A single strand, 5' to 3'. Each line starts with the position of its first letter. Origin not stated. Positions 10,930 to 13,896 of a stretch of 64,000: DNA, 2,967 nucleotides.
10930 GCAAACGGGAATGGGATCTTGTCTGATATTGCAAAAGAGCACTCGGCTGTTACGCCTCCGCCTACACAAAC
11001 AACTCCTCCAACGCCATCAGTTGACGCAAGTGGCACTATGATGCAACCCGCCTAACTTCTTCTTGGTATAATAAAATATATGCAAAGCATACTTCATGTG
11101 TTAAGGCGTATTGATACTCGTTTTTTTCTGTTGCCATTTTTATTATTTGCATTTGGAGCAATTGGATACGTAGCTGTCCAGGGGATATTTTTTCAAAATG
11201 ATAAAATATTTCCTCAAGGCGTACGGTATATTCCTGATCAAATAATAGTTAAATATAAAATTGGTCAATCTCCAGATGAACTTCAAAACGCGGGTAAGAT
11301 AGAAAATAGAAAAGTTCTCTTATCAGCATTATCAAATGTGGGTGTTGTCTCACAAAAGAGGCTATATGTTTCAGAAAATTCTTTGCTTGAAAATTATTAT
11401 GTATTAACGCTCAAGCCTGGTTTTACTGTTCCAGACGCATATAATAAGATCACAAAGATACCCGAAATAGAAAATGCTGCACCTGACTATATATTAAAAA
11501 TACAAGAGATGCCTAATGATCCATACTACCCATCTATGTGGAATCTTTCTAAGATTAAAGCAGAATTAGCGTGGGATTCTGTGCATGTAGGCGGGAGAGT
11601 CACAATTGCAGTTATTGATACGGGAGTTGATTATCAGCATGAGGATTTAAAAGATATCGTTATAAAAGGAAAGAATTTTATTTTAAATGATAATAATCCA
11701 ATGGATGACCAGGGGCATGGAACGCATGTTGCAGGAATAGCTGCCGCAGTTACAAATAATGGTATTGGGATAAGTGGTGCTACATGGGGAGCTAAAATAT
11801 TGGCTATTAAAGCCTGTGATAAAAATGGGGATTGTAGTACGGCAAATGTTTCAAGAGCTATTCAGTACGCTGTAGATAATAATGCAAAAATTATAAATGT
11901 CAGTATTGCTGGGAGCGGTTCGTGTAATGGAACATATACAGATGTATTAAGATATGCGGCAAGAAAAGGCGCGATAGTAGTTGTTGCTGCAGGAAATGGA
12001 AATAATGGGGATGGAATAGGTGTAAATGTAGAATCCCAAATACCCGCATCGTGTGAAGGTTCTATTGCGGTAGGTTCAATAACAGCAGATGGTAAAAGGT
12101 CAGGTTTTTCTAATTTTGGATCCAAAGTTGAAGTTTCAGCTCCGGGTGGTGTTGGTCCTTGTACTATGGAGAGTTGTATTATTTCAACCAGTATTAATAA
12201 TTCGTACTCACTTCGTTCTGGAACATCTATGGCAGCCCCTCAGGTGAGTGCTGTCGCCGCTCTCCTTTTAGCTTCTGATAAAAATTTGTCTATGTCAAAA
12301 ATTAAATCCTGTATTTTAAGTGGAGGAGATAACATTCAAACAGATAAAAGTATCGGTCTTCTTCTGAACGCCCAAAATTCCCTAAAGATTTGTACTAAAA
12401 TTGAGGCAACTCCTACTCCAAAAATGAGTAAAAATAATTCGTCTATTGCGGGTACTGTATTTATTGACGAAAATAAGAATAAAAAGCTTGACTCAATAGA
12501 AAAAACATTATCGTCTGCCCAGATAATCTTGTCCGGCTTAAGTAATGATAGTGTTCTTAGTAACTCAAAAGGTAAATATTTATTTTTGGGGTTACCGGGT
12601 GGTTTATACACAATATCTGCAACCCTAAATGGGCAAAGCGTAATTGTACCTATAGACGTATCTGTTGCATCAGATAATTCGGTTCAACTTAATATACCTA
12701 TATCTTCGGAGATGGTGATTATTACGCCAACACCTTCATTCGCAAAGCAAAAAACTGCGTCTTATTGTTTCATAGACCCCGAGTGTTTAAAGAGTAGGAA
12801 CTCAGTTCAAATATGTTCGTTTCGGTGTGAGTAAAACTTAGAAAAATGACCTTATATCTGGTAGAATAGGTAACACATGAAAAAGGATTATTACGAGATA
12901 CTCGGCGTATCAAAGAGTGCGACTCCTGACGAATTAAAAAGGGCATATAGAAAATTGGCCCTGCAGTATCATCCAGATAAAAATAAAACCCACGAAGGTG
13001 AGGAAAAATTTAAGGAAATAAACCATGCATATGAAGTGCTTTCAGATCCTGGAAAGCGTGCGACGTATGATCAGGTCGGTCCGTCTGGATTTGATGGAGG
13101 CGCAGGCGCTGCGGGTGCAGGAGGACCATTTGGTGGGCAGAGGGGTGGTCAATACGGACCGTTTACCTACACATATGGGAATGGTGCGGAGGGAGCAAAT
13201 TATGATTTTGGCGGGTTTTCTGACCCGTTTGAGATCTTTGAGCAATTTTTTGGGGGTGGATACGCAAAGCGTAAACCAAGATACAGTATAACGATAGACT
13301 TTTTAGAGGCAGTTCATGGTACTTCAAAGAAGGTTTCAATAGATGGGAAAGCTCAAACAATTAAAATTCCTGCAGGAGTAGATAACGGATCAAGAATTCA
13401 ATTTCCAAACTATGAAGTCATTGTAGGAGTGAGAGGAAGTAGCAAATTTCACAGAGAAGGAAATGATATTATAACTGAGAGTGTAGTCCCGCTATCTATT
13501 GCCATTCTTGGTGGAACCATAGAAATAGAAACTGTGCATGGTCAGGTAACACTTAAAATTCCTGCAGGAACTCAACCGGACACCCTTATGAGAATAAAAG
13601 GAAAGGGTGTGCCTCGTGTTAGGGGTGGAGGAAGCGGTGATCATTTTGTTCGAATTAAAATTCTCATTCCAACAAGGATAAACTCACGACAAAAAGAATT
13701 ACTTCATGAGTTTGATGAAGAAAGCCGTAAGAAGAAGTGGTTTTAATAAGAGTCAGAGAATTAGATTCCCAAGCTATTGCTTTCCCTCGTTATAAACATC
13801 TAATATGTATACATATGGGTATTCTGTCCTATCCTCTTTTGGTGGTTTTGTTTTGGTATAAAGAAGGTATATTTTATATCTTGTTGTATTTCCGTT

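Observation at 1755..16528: Expanded proteostasis locus: dnaK and dnaJ separated by a membrane-protein pair, a ClpA-like Hsp100 and a subtilisin, followed by a second, membrane-anchored Hsp100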

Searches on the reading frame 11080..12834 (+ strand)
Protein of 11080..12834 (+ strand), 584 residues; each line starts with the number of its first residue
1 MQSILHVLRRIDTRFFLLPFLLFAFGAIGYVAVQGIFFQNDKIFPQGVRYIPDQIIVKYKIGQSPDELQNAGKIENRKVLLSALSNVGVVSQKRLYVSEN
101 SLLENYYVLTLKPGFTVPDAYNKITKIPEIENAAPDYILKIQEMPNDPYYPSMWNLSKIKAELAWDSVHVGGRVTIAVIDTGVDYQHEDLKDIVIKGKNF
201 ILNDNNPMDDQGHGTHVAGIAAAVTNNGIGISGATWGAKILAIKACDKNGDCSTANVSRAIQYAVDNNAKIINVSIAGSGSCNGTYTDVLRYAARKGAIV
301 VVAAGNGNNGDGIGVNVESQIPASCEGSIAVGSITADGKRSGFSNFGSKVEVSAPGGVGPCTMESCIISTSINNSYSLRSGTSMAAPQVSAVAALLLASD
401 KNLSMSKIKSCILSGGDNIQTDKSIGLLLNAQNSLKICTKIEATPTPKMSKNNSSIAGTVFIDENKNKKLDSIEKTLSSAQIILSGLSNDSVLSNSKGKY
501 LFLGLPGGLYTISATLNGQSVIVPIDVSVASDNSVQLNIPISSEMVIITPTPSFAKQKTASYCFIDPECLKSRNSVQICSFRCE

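Call 3: search_protein_families(library=pfam, proteins=[window:11080-12834:+], max_evalue=0.01)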
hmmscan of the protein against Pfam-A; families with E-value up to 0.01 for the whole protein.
window:11080-12834:+ (584 aa): 5 families
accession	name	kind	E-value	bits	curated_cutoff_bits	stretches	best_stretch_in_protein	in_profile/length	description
PF00082.27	Peptidase_S8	-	5.3e-53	180.6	21.8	1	173-413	3-270/288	Subtilase family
PF22148.1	Fervidolysin_NPro-like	-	2e-05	25.3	21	1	46-135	11-80/81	Fervidolysin N-terminal prodomain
PF13620.12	CarboxypepD_reg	-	6e-05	23.8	32.3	1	475-539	12-79/82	Carboxypeptidase regulatory-like domain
PF17210.9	SdrD_B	-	0.00016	22.3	29.7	1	455-520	2-70/112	SdrD B-like domain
PF13715.12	CarbopepD_reg_2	-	0.00062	20.2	32.2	0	474-544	11-79/88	CarboxypepD_reg-like domain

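Call 22: search_protein_families(library=ncbifam, proteins=[window:11080-12834:+], max_evalue=0.001)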
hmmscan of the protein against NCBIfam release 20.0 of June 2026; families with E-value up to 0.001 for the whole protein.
window:11080-12834:+ (584 aa): 7 families
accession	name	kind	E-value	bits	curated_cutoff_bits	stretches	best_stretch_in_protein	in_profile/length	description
TIGR03921.1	T7SS_mycosin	equivalog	3.4e-48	164.6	278.75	1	163-426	5-275/353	type VII secretion-associated serine protease mycosin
NF033595.1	denti_PrtP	equivalog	9.7e-29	100.4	300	2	272-522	342-590/606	dentilisin complex serine proteinase subunit PrtP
TIGR03895.1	protease_PatA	subfamily_domain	4.9e-17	61.9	421.05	1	213-413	1-197/606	PatA/PatG family cyanobactin maturation protease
NF042956.1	IteS_antiphage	equivalog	2e-10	39.6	900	1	172-396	255-508/747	S8 family anti-phage peptidase IteS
NF049966.1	QH_SP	equivalog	1.7e-08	34.1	165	1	176-408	2-203/219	subtilisin-like serine protease QhpE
NF051851.1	AtpSerPepEprS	equivalog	0.00014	20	1700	1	150-242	45-146/988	autotransporter serine peptidase EprS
NF040553.1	SGO_0316_fam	subfamily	0.00043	18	1400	0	203-306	349-463/1486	SGO_0316/SGO_0317 family LPXTG-anchored serine peptidase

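Call 90: search_protein_families(library=padloc, proteins=[window:11080-12834:+], max_evalue=0.001)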
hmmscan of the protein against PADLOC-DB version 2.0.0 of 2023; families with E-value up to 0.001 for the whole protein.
window:11080-12834:+ (584 aa): 4 families
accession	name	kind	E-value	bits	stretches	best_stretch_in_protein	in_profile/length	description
PDLC03014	subtilase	-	1.4e-23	82.1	1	171-416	171-375/391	-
PDLC02197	IetS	-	9.3e-13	45.3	1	172-398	257-512/749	-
PDLC02198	IetS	-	1.4e-10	37.8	1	175-279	255-365/795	-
PDLC02199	IetS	-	6.8e-07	25.8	1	337-396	520-579/826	-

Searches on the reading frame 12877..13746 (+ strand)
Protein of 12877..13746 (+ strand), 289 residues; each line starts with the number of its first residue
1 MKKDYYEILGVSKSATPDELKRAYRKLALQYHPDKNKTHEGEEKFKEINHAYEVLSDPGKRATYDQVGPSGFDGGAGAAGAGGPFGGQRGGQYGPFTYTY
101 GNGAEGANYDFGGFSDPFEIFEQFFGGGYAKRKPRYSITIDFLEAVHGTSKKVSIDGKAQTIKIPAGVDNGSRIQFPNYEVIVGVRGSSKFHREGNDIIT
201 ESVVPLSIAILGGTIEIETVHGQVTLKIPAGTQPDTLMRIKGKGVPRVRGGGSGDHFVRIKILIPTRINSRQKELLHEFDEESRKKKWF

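Call 3: search_protein_families(library=pfam, proteins=[window:12877-13746:+], max_evalue=0.01)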
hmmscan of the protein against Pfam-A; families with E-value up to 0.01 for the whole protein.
window:12877-13746:+ (289 aa): 2 families
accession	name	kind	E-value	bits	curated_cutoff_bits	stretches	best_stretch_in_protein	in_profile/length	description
PF01556.23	DnaJ_C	-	8.8e-31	107.4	26.6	1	135-265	2-152/152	DnaJ C terminal domain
PF00226.36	DnaJ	-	8.8e-29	99.9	27.8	1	4-65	1-63/63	DnaJ domain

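Call 22: search_protein_families(library=ncbifam, proteins=[window:12877-13746:+], max_evalue=0.001)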
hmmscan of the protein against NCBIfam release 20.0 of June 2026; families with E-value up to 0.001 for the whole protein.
window:12877-13746:+ (289 aa): 17 families
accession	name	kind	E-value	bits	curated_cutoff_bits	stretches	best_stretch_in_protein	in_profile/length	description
TIGR02349.1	DnaJ_bact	equivalog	1.7e-69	234.9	377.2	2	4-158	1-143/354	molecular chaperone DnaJ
NF008035.0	PRK10767.1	subfamily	2.3e-63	214.5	338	2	1-157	2-140/374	molecular chaperone DnaJ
NF010892.0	PRK14299.1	equivalog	4.1e-59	200.2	392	1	2-281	3-285/291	chaperone protein DnaJ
NF010874.0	PRK14281.1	equivalog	8.2e-58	196.4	619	2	1-135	1-131/397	chaperone protein DnaJ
NF010871.0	PRK14278.1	equivalog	4.3e-53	180.5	502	2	1-87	1-87/378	molecular chaperone DnaJ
NF010885.0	PRK14292.1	equivalog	4.2e-52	177.4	585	2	3-129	2-99/371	chaperone protein DnaJ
NF010894.0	PRK14301.1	equivalog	1.4e-51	175.6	548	2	1-80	2-82/373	chaperone protein DnaJ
NF010872.0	PRK14279.1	equivalog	2e-41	142.4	556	2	2-159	8-174/394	molecular chaperone DnaJ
NF037946.1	terminal_TopJ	equivalog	8.4e-41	140.3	300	2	2-77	4-79/810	terminal organelle assembly protein TopJ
NF007618.0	PRK10266.1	equivalog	1.1e-32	113.7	403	2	3-67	4-68/306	curved DNA-binding protein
TIGR03835.1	termin_org_DnaJ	equivalog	1.8e-29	102.7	512.25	1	2-74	1-73/871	terminal organelle assembly protein TopJ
NF050028.1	CldAdptActJ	equivalog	2.9e-12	46.9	150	1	4-64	3-69/93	cold adaptation protein ActJcold adaptation protein ActJ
NF006948.0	PRK09430.1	equivalog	7.3e-08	32.3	162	1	4-54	201-259/267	co-chaperone DjlA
TIGR00714.1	hscB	equivalog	2.5e-06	27.7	46.75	1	19-64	7-56/156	Fe-S protein assembly co-chaperone HscB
NF006502.0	PRK08937.3-2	equivalog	0.00021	20.9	259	1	4-56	204-262/275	adenylosuccinate lyase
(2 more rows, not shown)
